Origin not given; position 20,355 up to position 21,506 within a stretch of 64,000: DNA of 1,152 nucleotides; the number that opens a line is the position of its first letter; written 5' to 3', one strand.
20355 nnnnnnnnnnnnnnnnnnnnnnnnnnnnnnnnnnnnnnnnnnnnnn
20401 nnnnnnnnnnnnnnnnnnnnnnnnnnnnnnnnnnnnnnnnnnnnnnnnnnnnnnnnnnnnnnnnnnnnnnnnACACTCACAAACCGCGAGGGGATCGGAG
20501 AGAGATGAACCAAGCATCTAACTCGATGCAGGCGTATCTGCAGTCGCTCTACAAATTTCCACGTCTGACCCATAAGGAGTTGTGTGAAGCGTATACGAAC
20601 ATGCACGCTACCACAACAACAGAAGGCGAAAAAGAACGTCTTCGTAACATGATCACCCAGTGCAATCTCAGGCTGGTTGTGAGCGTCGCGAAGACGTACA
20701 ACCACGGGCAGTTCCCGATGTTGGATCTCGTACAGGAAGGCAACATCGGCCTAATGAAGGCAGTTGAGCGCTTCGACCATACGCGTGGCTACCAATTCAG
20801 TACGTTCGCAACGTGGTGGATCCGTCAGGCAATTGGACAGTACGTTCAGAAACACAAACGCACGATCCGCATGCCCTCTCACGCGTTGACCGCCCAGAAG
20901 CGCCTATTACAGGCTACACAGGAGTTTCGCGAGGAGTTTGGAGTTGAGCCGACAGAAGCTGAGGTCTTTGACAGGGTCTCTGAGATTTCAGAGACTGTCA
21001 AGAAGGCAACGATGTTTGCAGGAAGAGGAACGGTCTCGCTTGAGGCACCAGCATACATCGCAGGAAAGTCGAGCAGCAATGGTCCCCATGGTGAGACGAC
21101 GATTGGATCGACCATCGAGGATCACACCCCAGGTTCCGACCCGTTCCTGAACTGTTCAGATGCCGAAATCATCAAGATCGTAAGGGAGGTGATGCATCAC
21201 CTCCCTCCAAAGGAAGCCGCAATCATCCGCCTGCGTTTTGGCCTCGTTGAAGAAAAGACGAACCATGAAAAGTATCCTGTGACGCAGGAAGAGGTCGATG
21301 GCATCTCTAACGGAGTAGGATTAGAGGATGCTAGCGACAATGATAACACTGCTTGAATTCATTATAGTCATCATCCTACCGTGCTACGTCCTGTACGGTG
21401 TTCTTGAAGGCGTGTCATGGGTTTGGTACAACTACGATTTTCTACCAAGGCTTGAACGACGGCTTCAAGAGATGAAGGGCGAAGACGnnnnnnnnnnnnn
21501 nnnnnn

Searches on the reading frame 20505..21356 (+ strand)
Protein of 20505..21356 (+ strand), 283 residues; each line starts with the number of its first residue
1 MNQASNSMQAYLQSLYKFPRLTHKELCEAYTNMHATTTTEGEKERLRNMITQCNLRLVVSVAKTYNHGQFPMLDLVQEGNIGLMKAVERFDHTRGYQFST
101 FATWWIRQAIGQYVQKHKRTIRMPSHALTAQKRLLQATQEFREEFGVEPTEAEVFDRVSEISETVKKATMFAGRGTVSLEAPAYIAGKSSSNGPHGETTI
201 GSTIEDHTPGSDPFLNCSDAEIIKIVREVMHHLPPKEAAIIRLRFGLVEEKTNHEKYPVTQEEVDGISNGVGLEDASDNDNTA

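Call 23: search_protein_families(library=pfam, proteins=[window:20505-21356:+], max_evalue=0.01)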
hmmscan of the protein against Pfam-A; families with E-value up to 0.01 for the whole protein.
window:20505-21356:+ (283 aa): 2 families
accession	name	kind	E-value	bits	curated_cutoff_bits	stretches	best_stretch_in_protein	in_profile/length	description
PF04542.20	Sigma70_r2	-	1.3e-20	73.3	24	1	52-120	3-71/71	Sigma-70 region 2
PF04545.22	Sigma70_r4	-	0.0035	17.3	24.1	0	230-253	2-23/50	Sigma-70, region 4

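Call 24: search_protein_families(library=phrogs, proteins=[window:20505-21356:+], max_evalue=0.001)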
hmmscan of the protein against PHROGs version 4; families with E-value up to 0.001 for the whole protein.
window:20505-21356:+ (283 aa): 3 families
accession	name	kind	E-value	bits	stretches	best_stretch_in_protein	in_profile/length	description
phrog_351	-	transcription regulation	1.1e-47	164.2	1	13-255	477-699/928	RNA polymerase sigma factor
phrog_21612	-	transcription regulation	2.5e-07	30.6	1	40-125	9-92/600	RNA polymerase sigma factor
phrog_234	-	transcription regulation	0.00032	21.8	1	24-128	18-123/181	late sigma transcription factor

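Call 25: search_dna_similar(query=window:20505-21356:+, collection=phages, mode=protein, max_rows=25)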
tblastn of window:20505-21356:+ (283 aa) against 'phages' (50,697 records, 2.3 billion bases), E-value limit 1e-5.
Records with a match: 247; places in all: 259; records where one place covers at least 80% of the query: 56.
Best place of each record, by identity: <60% 247.
By first word of the organism name: Vibrio 68; Bacillus 45; Bacteriophage 39; Synechococcus 20; Prevotella 15; Klebsiella 14; Salmonella 9; Erwinia 7; Cyanophage 5; Acinetobacter 4; and 12 more.
By host as written in the record: - 109; Prevotella sp. 15; Bacillus cereus 14; Synechococcus sp. MW02 8; Klebsiella pneumoniae 5; Homo sapiens 3; Listeria monocytogenes 3; Erwinia amylovora SNUABM_01 3; and 61 more.
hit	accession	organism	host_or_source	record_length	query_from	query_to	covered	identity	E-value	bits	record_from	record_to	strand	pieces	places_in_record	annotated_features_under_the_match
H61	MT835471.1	Bacteriophage sp.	human fecal samples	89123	5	264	92%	35.4%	4e-37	145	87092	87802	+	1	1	record has no annotation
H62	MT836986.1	Bacteriophage sp.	human fecal samples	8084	5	264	92%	33.5%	7e-32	130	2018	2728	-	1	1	record has no annotation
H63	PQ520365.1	Enterococcus phage IME_EF3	-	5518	5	252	88%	34.7%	3e-36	142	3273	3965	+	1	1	record has no annotation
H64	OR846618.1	Enterococcus phage Efs 1-1-1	Enterococcus faecalis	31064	5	252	88%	34.7%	3e-36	142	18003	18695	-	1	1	record has no annotation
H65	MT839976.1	Bacteriophage sp.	human fecal samples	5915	6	247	86%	35.1%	4e-37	145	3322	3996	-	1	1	record has no annotation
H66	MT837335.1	Bacteriophage sp.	human fecal samples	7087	5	247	86%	34.2%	2e-34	137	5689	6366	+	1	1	record has no annotation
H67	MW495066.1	Microcystis phage MaAM05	Microcystis sp. SG03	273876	4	247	86%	34.0%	9e-37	144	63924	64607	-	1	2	rpoD: RNA polymerase sigma factor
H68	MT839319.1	Bacteriophage sp.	human fecal samples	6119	5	247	86%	33.7%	1e-33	135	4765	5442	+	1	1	record has no annotation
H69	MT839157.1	Bacteriophage sp.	human fecal samples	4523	5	247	86%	33.7%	5e-33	133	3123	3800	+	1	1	record has no annotation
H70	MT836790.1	Bacteriophage sp.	human fecal samples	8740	6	247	86%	33.9%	3e-34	136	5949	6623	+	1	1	record has no annotation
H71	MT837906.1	Bacteriophage sp.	human fecal samples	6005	4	247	86%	33.3%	3e-37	145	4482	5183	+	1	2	record has no annotation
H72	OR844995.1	Staphylococcus phage SA 1306 Kay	Staphylococcus aureus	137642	5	252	88%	32.7%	7e-34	135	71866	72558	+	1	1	record has no annotation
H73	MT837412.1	Bacteriophage sp.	human fecal samples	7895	5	247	86%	33.3%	9e-31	126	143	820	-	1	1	record has no annotation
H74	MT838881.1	Bacteriophage sp.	human fecal samples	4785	5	247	86%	32.5%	3e-31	127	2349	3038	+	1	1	record has no annotation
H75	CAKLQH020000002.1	Acinetobacter phage MD-2021a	not known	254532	40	267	81%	34.6%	1e-38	149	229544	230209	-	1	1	rpoD: RNA polymerase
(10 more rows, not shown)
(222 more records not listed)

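Call 53: find_homologous_proteins(query=window:20505-21356:+, max_evalue=1e-40)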
Query window:20505-21356:+ (283 aa): 134 proteins with E <= 1e-40 among 8000 candidates; the best 120 are listed.
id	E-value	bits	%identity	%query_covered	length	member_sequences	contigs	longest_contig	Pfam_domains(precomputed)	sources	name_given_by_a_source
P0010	2.6e-187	638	100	100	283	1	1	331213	PF04542.21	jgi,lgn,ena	-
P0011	2.0e-106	373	58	99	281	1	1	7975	PF04542.21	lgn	-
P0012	2.0e-104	367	59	99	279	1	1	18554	PF04542.21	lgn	-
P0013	1.9e-102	360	57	98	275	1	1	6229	PF04542.21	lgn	-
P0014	1.0e-94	335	56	97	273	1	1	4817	PF04542.21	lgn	-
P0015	7.2e-82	293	51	96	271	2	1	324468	PF04542.21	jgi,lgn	jgi:RNA polymerase primary sigma factor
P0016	1.0e-79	286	52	91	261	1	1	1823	PF04542.21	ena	-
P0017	9.9e-79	282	50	95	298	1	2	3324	PF04542.21,PF04539.23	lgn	-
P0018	2.4e-78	281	51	95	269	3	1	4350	PF04542.21,PF04539.23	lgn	-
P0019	6.5e-78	280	48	95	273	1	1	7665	PF04542.21,PF04539.23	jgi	jgi:RNA polymerase primary sigma factor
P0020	6.7e-78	280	51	96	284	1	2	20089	PF04542.21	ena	-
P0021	6.8e-78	280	49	96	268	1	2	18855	PF04542.21,PF04539.23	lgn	-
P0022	1.9e-77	278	51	95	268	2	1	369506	PF04542.21,PF04539.23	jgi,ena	-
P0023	1.1e-76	276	48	95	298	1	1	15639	PF04542.21,PF04539.23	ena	-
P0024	9.6e-76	273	49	96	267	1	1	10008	PF04542.21,PF04539.23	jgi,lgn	jgi:RNA polymerase primary sigma factor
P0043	2.3e-72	262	47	96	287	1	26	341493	PF04542.21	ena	-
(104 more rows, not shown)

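Call 54: find_encoding_contigs(protein=P0015, flank=10000, max_places=2)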
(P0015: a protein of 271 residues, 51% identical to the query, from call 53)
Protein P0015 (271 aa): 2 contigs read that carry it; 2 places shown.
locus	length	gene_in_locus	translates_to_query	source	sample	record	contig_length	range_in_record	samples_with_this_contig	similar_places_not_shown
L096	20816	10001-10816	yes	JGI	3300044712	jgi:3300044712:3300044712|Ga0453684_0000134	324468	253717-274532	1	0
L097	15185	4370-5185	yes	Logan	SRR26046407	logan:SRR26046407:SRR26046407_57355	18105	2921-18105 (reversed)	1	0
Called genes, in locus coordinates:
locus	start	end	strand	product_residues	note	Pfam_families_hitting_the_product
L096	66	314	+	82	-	-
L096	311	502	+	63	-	-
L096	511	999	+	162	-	-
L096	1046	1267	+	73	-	-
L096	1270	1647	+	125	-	-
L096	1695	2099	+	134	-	-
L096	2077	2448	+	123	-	-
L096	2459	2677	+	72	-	-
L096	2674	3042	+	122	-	PF01844:HNH, PF14279:HNH_5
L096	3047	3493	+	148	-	-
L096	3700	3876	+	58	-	-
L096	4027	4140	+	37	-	-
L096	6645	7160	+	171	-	-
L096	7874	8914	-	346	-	-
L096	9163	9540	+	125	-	-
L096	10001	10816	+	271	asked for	PF04542:Sigma70_r2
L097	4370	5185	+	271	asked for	PF04542:Sigma70_r2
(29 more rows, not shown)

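Call 55: find_encoding_contigs(protein=P0011, flank=8000, max_places=2)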
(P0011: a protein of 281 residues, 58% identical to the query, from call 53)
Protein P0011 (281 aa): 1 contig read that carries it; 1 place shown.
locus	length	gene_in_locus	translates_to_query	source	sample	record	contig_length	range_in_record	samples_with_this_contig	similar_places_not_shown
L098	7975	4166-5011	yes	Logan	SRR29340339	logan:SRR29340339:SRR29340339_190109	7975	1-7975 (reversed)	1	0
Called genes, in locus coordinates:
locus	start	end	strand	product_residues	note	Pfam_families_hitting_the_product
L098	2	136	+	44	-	?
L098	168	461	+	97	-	-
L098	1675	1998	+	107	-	-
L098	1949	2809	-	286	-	-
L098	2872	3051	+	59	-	-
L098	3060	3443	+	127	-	-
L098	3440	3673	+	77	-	-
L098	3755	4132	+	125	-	-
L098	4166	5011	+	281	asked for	PF04542:Sigma70_r2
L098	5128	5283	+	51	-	-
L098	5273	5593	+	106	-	-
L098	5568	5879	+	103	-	-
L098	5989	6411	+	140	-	-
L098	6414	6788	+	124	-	-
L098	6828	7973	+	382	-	?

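Call 77: find_encoding_contigs(protein=P0022, flank=10000, max_places=1)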
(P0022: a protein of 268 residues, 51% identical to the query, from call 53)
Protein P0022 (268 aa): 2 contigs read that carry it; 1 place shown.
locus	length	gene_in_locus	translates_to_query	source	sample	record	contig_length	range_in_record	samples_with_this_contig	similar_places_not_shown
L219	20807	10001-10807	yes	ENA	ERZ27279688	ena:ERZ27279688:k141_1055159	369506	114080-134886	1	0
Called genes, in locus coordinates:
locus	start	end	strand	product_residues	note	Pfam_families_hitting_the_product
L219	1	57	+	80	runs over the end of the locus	-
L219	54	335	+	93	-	-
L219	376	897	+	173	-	-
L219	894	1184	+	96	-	-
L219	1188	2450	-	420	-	-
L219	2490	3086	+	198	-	-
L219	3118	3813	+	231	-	PF21448:DNMK (faint)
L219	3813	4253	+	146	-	-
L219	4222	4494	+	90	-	-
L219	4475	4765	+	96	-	-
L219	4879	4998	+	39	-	-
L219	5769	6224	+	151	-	PF11645:PDDEXK_5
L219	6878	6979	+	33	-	-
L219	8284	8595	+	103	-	-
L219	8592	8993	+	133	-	-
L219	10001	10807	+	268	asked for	PF04542:Sigma70_r2, PF04539:Sigma70_r3 (weak)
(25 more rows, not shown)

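Call 78: find_encoding_contigs(protein=P0043, flank=10000, max_places=1)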
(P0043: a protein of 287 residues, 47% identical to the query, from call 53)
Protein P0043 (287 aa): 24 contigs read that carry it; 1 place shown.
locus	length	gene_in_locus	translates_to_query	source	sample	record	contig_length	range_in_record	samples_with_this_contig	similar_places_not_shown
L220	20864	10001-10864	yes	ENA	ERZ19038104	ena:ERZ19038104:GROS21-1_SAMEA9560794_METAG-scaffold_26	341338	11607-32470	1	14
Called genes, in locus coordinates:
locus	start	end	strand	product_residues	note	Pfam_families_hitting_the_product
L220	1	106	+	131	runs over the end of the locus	PF01844:HNH, PF14279:HNH_5 (weak)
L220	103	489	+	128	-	-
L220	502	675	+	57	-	-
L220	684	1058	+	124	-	PF06210:DUF1003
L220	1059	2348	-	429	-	-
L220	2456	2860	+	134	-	-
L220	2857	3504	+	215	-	PF21448:DNMK (faint)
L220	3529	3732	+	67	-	-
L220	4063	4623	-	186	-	-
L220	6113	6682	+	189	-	PF18450:zf_C2H2_6 (faint)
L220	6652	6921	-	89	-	-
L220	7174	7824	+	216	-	PF01541:GIY-YIG (weak)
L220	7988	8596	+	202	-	-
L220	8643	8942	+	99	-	-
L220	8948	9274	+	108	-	-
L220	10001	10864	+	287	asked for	PF04542:Sigma70_r2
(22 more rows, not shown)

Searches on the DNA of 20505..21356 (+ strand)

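Call 57: search_rna_families(sources=[L096, L098, L080, L082], threshold=gathering)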
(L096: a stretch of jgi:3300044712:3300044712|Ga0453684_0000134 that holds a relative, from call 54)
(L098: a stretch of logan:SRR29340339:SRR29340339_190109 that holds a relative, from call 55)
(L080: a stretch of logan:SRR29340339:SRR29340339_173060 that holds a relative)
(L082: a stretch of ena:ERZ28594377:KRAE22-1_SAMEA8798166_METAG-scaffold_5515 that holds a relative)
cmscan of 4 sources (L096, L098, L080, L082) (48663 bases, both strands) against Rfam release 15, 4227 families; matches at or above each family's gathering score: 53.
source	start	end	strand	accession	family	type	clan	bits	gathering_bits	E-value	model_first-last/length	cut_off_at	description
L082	5320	5393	+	RF00005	tRNA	Gene; tRNA;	CL00001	72.7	29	4.2e-14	1-71/71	no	tRNA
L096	19241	19312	+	RF00005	tRNA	Gene; tRNA;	CL00001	70.8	29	1.4e-13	1-71/71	no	tRNA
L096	5615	5687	+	RF00005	tRNA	Gene; tRNA;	CL00001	68.9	29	4.9e-13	1-71/71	no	tRNA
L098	1395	1466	+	RF00005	tRNA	Gene; tRNA;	CL00001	67.6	29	1.1e-12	1-71/71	no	tRNA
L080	12800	12872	+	RF00005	tRNA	Gene; tRNA;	CL00001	66.1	29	2.8e-12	1-71/71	no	tRNA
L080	12169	12241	+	RF00005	tRNA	Gene; tRNA;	CL00001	66.1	29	2.9e-12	1-71/71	no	tRNA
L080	11044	11117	+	RF00005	tRNA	Gene; tRNA;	CL00001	65.9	29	3.2e-12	1-71/71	no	tRNA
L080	13021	13092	+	RF00005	tRNA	Gene; tRNA;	CL00001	65.1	29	5.3e-12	1-71/71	no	tRNA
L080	11166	11237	+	RF00005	tRNA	Gene; tRNA;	CL00001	65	29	5.8e-12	1-71/71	no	tRNA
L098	734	805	+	RF00005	tRNA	Gene; tRNA;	CL00001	64.4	29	8.3e-12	1-71/71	no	tRNA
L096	4952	5022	+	RF00005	tRNA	Gene; tRNA;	CL00001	61.8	29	4.3e-11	1-71/71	no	tRNA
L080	11423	11494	+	RF00005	tRNA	Gene; tRNA;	CL00001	60.1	29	1.3e-10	1-71/71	no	tRNA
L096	5209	5279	+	RF00005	tRNA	Gene; tRNA;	CL00001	59.5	29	1.9e-10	1-71/71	no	tRNA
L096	20097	20168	+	RF00005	tRNA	Gene; tRNA;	CL00001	59.5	29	1.9e-10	1-71/71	no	tRNA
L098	1579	1652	+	RF00005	tRNA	Gene; tRNA;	CL00001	58.9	29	2.8e-10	1-71/71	no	tRNA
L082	2005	2078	+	RF00005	tRNA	Gene; tRNA;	CL00001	58.9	29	2.6e-10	1-71/71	no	tRNA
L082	4016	4087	+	RF00005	tRNA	Gene; tRNA;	CL00001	58.9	29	2.8e-10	1-71/71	no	tRNA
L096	5449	5521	+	RF00005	tRNA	Gene; tRNA;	CL00001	58.8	29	2.8e-10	1-71/71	no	tRNA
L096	7555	7625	+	RF00005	tRNA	Gene; tRNA;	CL00001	58.8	29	2.9e-10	1-71/71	no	tRNA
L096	6418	6491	+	RF00005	tRNA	Gene; tRNA;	CL00001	58.3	29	3.9e-10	1-71/71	no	tRNA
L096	5689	5762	+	RF00005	tRNA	Gene; tRNA;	CL00001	57.5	29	6.7e-10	1-71/71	no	tRNA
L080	11347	11418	+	RF00005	tRNA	Gene; tRNA;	CL00001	57.5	29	6.6e-10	1-71/71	no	tRNA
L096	4609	4681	+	RF00005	tRNA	Gene; tRNA;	CL00001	57.4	29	6.9e-10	1-71/71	no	tRNA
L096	18007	18077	+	RF00005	tRNA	Gene; tRNA;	CL00001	57.4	29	7.2e-10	1-71/71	no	tRNA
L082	2828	2912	+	RF00005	tRNA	Gene; tRNA;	CL00001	56.4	29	1.3e-09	1-71/71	no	tRNA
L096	7790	7861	+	RF00005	tRNA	Gene; tRNA;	CL00001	56.1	29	1.6e-09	1-71/71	no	tRNA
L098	929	1001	+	RF00005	tRNA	Gene; tRNA;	CL00001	56.1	29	1.6e-09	1-71/71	no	tRNA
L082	2080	2152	+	RF00005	tRNA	Gene; tRNA;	CL00001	54.7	29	4e-09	1-71/71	no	tRNA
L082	3926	4010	+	RF00005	tRNA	Gene; tRNA;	CL00001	53.4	29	8.9e-09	1-71/71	no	tRNA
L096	20332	20403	+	RF00005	tRNA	Gene; tRNA;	CL00001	53.2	29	9.9e-09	1-71/71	no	tRNA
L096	18736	18806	+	RF00005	tRNA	Gene; tRNA;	CL00001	53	29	1.1e-08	1-71/71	no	tRNA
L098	1506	1577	+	RF00005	tRNA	Gene; tRNA;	CL00001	52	29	2.1e-08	1-71/71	no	tRNA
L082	4938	5022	+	RF00005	tRNA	Gene; tRNA;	CL00001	51.8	29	2.4e-08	1-71/71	no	tRNA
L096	4880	4950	+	RF00005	tRNA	Gene; tRNA;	CL00001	50.9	29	4.3e-08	1-71/71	no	tRNA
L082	2990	3061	+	RF00005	tRNA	Gene; tRNA;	CL00001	50.2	29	6.5e-08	1-71/71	no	tRNA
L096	4210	4293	+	RF00005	tRNA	Gene; tRNA;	CL00001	49.2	29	1.3e-07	1-71/71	no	tRNA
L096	4433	4515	+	RF00005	tRNA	Gene; tRNA;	CL00001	48.4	29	2.2e-07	1-71/71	no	tRNA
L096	5537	5608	+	RF00005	tRNA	Gene; tRNA;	CL00001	48.3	29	2.2e-07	1-71/71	no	tRNA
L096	19058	19128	+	RF00005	tRNA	Gene; tRNA;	CL00001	48.2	29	2.4e-07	1-71/71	no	tRNA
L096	5996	6069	+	RF00005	tRNA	Gene; tRNA;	CL00001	47.3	29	4.2e-07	1-71/71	no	tRNA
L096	19391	19462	+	RF00005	tRNA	Gene; tRNA;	CL00001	46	29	9.4e-07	1-71/71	no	tRNA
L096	5764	5835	+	RF00005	tRNA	Gene; tRNA;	CL00001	44.7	29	2.1e-06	1-71/71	no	tRNA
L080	11496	11568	+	RF00005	tRNA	Gene; tRNA;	CL00001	44.5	29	2.4e-06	1-71/71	no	tRNA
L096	6258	6331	+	RF00005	tRNA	Gene; tRNA;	CL00001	43.2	29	5.5e-06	1-71/71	no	tRNA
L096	19314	19386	+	RF00005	tRNA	Gene; tRNA;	CL00001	42.3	29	1e-05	1-71/71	no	tRNA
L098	1309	1380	+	RF00005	tRNA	Gene; tRNA;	CL00001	42.3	29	9.7e-06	1-71/71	no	tRNA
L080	13881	13947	+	RF00005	tRNA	Gene; tRNA;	CL00001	41.7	29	1.4e-05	4-67/71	no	tRNA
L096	6071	6142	+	RF00005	tRNA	Gene; tRNA;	CL00001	41.2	29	2.1e-05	1-71/71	no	tRNA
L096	4340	4425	+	RF00005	tRNA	Gene; tRNA;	CL00001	41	29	2.3e-05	1-71/71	no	tRNA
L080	13976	14030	+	RF00005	tRNA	Gene; tRNA;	CL00001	40.5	29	3.2e-05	1-54/71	3'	tRNA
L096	6506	6577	+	RF00005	tRNA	Gene; tRNA;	CL00001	40.1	29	4.1e-05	1-71/71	no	tRNA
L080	11570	11640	+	RF00005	tRNA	Gene; tRNA;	CL00001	40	29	4.4e-05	1-71/71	no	tRNA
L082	1544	1616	+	RF00005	tRNA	Gene; tRNA;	CL00001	35.2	29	0.00089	1-71/71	no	tRNA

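Call 81: search_rna_families(source=L098, start=1560, end=2060, threshold=evalue, max_evalue=1, show_alignments=1)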
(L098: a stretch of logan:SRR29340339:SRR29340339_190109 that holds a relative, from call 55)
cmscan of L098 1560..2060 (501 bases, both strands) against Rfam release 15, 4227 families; matches with E-value up to 1: 2.
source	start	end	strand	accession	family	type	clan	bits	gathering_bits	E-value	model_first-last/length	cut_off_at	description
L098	1579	1652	+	RF00005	tRNA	Gene; tRNA;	CL00001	58.9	29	2.8e-12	1-71/71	no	tRNA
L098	1579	1653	-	RF04354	Plastid-ycf2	Cis-reg;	-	36.3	65.7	5.3e-06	1-75/75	no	Plastid-ycf2 5UTR RNA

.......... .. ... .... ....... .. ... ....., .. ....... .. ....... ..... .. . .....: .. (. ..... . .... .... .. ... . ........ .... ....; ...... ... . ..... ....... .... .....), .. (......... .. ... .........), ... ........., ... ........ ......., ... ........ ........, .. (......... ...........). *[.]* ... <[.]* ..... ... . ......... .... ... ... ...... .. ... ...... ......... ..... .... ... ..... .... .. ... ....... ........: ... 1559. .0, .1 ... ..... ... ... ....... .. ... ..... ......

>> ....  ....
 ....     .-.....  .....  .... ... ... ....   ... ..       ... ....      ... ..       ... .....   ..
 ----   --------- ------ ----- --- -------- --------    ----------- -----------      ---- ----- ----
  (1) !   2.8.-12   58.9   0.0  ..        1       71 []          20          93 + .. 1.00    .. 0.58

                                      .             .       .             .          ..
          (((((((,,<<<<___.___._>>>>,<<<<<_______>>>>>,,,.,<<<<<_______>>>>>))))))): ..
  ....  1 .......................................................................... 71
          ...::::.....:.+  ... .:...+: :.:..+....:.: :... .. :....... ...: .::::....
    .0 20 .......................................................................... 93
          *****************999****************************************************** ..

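Call 86: search_rna_families(sources=[L219, L220, L081, L083], threshold=gathering)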
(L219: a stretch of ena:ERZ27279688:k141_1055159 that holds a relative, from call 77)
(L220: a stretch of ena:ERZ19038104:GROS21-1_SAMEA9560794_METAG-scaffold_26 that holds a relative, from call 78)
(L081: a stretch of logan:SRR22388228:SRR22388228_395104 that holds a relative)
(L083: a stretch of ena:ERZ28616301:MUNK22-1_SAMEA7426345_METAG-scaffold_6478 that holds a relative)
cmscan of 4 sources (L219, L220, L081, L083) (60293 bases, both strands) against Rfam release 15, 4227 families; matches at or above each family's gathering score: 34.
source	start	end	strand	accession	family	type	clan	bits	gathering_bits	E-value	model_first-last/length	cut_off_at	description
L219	7719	7790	+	RF00005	tRNA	Gene; tRNA;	CL00001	69.2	29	4.7e-13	1-71/71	no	tRNA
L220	4225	4298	+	RF00005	tRNA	Gene; tRNA;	CL00001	67.6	29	1.4e-12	1-71/71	no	tRNA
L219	4828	4902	+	RF00005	tRNA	Gene; tRNA;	CL00001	67.3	29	1.6e-12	1-71/71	no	tRNA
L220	4997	5070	+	RF00005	tRNA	Gene; tRNA;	CL00001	64.7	29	8.3e-12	1-71/71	no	tRNA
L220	5080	5153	+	RF00005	tRNA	Gene; tRNA;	CL00001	64.5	29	9.4e-12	1-71/71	no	tRNA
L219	7236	7308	+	RF00005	tRNA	Gene; tRNA;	CL00001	64.4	29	1e-11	1-71/71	no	tRNA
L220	5838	5909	+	RF00005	tRNA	Gene; tRNA;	CL00001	63.9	29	1.4e-11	1-71/71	no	tRNA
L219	5388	5460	+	RF00005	tRNA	Gene; tRNA;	CL00001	62.7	29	3.1e-11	1-71/71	no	tRNA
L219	6210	6282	+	RF00005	tRNA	Gene; tRNA;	CL00001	61.6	29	5.9e-11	1-71/71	no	tRNA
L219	8481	8551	+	RF00005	tRNA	Gene; tRNA;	CL00001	60.5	29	1.2e-10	1-71/71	no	tRNA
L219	5462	5534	+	RF00005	tRNA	Gene; tRNA;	CL00001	60.3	29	1.4e-10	1-71/71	no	tRNA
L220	4788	4861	+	RF00005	tRNA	Gene; tRNA;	CL00001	60.1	29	1.5e-10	1-71/71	no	tRNA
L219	7439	7511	+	RF00005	tRNA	Gene; tRNA;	CL00001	59.5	29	2.3e-10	1-71/71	no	tRNA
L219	6385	6453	+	RF00005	tRNA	Gene; tRNA;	CL00001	58.4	29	4.6e-10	1-71/71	no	tRNA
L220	7839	7909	+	RF00005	tRNA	Gene; tRNA;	CL00001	58.1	29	5.4e-10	1-71/71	no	tRNA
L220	6713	6783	+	RF00005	tRNA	Gene; tRNA;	CL00001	58.1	29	5.6e-10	1-71/71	no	tRNA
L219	7035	7107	+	RF00005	tRNA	Gene; tRNA;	CL00001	57.5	29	8.2e-10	1-71/71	no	tRNA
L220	6641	6711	+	RF00005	tRNA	Gene; tRNA;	CL00001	56.2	29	1.9e-09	1-71/71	no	tRNA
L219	7879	7949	+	RF00005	tRNA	Gene; tRNA;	CL00001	55.1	29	3.8e-09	1-71/71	no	tRNA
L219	5590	5663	+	RF00005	tRNA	Gene; tRNA;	CL00001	54.1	29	6.9e-09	1-71/71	no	tRNA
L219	6643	6715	+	RF00005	tRNA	Gene; tRNA;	CL00001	53.7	29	8.9e-09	1-71/71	no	tRNA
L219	6458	6528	+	RF00005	tRNA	Gene; tRNA;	CL00001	53.2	29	1.3e-08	1-71/71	no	tRNA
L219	8036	8108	+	RF00005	tRNA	Gene; tRNA;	CL00001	51.7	29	3.1e-08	1-71/71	no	tRNA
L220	4863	4934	+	RF00005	tRNA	Gene; tRNA;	CL00001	51.6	29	3.5e-08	1-71/71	no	tRNA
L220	6991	7062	+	RF00005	tRNA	Gene; tRNA;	CL00001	51.4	29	3.9e-08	1-71/71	no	tRNA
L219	8205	8276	+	RF00005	tRNA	Gene; tRNA;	CL00001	50.4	29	7.5e-08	1-71/71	no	tRNA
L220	6907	6977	+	RF00005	tRNA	Gene; tRNA;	CL00001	49.4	29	1.4e-07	1-71/71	no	tRNA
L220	5534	5606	+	RF00005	tRNA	Gene; tRNA;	CL00001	49.3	29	1.5e-07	1-71/71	no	tRNA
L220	6003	6073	+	RF00005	tRNA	Gene; tRNA;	CL00001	48.8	29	2e-07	1-71/71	no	tRNA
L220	4653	4723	+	RF00005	tRNA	Gene; tRNA;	CL00001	48.5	29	2.4e-07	1-71/71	no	tRNA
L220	5619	5692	+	RF00005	tRNA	Gene; tRNA;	CL00001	41.9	29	1.6e-05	1-71/71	no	tRNA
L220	5694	5765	+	RF00005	tRNA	Gene; tRNA;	CL00001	35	29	0.0012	1-71/71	no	tRNA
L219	6718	6790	+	RF00005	tRNA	Gene; tRNA;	CL00001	34.1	29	0.0022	1-71/71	no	tRNA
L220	5453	5513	+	RF00005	tRNA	Gene; tRNA;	CL00001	34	29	0.0024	7-64/71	no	tRNA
